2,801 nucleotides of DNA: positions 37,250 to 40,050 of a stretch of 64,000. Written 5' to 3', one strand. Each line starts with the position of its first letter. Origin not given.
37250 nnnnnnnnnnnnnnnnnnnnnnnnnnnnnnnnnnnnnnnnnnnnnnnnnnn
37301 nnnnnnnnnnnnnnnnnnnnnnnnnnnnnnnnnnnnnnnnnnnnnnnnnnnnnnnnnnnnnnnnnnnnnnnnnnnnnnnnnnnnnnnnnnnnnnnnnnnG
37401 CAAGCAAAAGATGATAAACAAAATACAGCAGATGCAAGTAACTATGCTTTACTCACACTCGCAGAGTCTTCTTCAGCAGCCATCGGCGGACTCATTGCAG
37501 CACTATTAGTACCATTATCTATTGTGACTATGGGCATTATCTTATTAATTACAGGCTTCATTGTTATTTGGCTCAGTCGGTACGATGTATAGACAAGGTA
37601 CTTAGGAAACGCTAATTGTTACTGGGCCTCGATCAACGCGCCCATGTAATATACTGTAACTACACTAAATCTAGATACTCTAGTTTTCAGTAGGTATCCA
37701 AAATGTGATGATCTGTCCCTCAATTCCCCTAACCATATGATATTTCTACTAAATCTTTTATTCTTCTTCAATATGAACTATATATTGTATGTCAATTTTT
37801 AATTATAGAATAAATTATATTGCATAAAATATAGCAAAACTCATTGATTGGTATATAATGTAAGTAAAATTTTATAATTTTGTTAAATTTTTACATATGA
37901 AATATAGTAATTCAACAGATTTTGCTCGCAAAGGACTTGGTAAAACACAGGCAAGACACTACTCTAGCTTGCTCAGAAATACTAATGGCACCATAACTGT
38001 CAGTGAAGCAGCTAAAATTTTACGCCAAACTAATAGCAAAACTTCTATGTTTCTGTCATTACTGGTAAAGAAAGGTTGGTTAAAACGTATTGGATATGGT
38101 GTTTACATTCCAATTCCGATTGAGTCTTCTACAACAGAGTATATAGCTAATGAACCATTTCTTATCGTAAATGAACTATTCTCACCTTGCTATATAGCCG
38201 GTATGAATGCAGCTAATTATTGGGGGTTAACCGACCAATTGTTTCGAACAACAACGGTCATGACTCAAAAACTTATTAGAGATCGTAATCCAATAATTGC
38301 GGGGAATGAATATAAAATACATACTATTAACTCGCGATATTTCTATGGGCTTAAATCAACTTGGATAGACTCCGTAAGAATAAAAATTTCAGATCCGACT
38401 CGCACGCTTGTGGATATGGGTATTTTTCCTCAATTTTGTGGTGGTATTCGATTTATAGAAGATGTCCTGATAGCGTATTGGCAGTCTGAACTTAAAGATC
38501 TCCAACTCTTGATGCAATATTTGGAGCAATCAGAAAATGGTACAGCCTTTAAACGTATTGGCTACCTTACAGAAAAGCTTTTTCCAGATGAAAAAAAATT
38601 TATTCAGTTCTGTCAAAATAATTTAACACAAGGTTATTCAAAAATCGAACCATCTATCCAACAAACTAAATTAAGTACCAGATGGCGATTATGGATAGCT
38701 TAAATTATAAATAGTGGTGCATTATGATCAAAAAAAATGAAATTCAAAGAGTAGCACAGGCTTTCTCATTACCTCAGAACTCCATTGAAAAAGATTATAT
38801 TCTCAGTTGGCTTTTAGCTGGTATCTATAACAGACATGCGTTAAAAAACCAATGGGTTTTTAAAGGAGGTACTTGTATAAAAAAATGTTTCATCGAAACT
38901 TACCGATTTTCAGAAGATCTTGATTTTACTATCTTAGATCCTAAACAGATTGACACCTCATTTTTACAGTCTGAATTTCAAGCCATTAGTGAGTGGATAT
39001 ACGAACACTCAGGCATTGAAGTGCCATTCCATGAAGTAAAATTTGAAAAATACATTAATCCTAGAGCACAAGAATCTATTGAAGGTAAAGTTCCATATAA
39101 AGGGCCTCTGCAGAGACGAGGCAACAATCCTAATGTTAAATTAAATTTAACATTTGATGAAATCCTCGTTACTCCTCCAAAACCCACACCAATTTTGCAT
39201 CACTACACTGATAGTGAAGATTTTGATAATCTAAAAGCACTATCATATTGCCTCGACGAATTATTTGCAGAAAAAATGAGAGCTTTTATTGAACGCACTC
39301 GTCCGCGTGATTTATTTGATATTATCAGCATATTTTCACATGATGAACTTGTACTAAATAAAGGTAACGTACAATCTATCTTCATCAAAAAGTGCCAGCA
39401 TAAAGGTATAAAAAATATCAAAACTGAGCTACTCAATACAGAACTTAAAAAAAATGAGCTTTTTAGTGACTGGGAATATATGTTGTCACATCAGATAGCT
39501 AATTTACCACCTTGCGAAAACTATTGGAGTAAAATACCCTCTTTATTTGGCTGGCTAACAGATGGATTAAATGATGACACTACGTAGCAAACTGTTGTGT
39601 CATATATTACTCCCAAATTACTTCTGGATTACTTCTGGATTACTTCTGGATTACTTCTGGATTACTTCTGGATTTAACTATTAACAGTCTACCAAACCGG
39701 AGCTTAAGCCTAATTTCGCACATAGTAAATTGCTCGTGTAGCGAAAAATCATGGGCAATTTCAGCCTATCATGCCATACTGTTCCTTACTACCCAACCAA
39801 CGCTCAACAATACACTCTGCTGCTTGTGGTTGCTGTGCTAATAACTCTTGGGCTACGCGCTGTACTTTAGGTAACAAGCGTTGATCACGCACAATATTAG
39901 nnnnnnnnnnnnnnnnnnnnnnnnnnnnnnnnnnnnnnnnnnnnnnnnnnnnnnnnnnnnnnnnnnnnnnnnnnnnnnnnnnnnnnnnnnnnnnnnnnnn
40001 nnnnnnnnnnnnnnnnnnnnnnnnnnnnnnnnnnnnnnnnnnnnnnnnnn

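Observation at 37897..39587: AbiEi/AbiEii type IV toxin-antitoxin / abortive-infection module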

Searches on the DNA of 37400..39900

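Call 69: search_rna_families(source=window, start=37400, end=39900, threshold=evalue, max_evalue=1)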
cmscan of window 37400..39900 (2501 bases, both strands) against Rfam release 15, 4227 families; matches with E-value up to 1: 1.
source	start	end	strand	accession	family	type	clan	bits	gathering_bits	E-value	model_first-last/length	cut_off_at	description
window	39493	39542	-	RF00730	mir-277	Gene; miRNA;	-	17.7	43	0.91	21-70/90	no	mir-277 microRNA precursor family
